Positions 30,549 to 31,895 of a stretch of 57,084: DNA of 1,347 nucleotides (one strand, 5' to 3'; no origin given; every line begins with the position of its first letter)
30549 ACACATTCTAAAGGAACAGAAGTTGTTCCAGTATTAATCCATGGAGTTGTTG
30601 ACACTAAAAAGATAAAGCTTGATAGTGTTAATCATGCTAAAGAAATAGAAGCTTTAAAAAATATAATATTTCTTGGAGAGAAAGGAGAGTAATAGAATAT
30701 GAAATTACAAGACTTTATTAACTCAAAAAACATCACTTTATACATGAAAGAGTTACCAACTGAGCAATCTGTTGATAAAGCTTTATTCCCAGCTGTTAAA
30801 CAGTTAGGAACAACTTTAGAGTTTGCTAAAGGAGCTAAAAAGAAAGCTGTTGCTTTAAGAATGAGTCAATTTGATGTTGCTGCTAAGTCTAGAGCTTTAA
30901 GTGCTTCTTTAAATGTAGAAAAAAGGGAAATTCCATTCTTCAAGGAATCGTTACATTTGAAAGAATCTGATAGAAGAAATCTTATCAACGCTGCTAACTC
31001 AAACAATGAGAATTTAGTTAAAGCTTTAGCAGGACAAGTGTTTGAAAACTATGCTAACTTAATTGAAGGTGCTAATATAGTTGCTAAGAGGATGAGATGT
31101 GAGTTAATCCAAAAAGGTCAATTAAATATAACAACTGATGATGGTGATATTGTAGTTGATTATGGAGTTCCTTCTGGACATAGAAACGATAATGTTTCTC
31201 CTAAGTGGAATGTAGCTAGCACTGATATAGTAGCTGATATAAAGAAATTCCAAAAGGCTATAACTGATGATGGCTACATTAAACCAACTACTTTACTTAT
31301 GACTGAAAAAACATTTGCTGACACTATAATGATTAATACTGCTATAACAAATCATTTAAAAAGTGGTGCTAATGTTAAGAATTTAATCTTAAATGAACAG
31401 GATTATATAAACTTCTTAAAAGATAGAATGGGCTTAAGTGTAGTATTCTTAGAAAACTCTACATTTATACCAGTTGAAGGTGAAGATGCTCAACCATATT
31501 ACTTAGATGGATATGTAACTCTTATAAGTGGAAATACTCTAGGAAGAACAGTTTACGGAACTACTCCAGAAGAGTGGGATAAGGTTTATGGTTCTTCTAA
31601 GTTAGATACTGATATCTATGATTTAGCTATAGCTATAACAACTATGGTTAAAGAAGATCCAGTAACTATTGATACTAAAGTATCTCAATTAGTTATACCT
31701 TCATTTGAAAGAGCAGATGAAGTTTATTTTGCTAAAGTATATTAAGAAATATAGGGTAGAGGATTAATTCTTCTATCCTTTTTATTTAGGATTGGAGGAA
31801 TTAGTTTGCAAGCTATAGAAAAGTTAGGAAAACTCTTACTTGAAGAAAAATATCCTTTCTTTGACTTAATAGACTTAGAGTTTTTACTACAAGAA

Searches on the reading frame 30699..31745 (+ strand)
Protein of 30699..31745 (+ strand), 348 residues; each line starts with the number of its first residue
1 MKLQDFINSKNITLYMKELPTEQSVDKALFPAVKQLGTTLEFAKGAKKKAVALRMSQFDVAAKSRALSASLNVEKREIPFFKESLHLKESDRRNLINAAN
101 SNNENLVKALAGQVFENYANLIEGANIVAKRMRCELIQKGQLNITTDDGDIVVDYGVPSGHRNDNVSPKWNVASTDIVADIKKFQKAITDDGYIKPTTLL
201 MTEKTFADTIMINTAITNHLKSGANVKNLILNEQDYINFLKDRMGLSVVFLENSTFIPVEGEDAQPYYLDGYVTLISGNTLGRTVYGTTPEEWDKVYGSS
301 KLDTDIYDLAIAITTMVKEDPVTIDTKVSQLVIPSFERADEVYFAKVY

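Call 82: search_protein_families(library=phrogs, proteins=[window:30699-31745:+], max_evalue=0.00001)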
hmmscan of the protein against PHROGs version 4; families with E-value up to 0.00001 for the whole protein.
window:30699-31745:+ (348 aa): 1 family
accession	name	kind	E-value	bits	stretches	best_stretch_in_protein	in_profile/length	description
phrog_29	-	head and packaging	3.5e-51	175.7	1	3-347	25-358/439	major head protein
